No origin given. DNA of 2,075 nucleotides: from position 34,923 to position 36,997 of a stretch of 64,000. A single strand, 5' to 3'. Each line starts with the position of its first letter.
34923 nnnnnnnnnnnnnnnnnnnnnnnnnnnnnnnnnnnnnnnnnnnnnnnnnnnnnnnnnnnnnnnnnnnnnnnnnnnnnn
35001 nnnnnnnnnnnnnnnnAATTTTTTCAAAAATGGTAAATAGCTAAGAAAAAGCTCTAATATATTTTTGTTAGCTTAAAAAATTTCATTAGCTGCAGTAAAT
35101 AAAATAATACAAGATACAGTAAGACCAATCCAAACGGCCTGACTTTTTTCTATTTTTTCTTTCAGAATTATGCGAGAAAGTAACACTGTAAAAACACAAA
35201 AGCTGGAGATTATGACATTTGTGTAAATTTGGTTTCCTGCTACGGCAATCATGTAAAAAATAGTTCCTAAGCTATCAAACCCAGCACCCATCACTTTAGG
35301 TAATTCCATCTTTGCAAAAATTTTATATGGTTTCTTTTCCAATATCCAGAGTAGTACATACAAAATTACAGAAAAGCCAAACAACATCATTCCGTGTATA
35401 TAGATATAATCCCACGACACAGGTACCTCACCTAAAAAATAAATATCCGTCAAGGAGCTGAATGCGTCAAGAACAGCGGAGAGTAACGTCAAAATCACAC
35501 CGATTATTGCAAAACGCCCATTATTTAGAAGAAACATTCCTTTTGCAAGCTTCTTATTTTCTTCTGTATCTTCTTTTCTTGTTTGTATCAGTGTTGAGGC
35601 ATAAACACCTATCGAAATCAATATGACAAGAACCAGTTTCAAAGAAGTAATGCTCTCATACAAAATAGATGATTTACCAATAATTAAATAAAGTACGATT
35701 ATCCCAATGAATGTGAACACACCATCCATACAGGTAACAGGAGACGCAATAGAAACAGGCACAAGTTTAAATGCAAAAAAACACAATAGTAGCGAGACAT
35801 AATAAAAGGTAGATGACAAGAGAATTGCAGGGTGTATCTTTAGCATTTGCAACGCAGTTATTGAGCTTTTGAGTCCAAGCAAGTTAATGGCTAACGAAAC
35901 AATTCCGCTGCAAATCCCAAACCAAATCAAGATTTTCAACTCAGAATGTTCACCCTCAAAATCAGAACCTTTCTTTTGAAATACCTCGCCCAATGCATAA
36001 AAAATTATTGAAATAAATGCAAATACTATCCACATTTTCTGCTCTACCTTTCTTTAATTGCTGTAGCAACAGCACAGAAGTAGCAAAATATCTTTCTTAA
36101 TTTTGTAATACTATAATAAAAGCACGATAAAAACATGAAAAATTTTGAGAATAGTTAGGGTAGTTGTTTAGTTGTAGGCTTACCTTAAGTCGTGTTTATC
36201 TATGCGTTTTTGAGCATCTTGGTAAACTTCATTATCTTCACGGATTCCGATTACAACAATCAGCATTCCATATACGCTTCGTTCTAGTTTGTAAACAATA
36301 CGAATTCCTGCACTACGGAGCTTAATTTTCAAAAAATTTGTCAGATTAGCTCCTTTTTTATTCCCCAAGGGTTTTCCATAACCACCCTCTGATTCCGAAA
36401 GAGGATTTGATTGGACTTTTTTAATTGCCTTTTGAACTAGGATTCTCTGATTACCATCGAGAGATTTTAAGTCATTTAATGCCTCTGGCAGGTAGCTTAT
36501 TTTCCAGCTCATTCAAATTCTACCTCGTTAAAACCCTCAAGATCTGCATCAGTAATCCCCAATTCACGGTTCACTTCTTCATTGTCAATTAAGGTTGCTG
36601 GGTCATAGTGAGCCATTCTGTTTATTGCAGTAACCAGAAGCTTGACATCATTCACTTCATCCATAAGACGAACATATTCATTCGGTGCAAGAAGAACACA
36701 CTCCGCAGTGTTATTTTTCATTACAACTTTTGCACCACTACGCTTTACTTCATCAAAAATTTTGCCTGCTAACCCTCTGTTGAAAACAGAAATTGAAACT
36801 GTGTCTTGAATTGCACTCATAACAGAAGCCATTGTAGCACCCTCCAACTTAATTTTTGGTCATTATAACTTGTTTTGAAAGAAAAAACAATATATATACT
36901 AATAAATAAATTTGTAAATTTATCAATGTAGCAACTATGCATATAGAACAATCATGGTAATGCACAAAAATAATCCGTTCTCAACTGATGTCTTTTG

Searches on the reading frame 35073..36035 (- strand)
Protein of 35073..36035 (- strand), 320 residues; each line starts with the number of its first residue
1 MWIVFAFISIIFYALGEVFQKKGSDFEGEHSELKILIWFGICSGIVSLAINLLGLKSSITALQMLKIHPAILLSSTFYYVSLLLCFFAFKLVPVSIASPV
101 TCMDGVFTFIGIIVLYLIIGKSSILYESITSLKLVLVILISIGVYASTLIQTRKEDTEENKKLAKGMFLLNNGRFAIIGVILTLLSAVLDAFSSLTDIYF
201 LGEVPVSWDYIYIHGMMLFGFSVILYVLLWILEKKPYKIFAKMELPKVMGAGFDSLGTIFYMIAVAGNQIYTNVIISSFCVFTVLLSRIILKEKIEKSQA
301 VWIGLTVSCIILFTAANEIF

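Call 4: search_protein_families(library=pfam, proteins=[window:35073-36035:-])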
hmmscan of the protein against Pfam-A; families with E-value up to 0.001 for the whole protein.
window:35073-36035:- (320 aa): 1 family
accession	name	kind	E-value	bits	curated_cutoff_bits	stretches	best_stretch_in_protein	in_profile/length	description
PF00892.27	EamA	-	6.9e-06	26.8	28.2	0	1-146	2-132/135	EamA-like transporter family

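Call 19: search_protein_families(library=ncbifam, proteins=[window:35073-36035:-], max_evalue=0.001)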
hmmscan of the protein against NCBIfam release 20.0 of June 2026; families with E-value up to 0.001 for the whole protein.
window:35073-36035:- (320 aa): 0 families

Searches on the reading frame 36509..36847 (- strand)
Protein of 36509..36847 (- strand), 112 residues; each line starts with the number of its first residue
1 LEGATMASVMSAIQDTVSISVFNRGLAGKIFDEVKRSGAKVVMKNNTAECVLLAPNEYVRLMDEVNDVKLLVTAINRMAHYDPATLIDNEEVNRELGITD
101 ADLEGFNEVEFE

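Call 4: search_protein_families(library=pfam, proteins=[window:36509-36847:-])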
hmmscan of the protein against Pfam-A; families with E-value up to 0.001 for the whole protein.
window:36509-36847:- (112 aa): 1 family
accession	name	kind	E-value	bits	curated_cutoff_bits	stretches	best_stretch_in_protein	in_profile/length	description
PF02604.26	PhdYeFM_antitox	-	0.00079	19.6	29.8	0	15-65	2-52/74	Antitoxin Phd_YefM, type II toxin-antitoxin system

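Call 19: search_protein_families(library=ncbifam, proteins=[window:36509-36847:-], max_evalue=0.001)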
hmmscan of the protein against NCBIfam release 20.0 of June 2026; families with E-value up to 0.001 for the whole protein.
window:36509-36847:- (112 aa): 0 families

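Call 71: search_protein_families(library=pfam, proteins=[window:36509-36847:-], max_evalue=0.01)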
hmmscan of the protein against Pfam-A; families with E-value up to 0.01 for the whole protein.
window:36509-36847:- (112 aa): 1 family
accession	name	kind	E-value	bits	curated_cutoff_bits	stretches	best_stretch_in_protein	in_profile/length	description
PF02604.26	PhdYeFM_antitox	-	0.00079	19.6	29.8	1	15-65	2-52/74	Antitoxin Phd_YefM, type II toxin-antitoxin system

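Call 82: search_protein_families(library=padloc, proteins=[window:36509-36847:-], max_evalue=0.001)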
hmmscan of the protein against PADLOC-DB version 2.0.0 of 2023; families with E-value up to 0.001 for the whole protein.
window:36509-36847:- (112 aa): 0 families
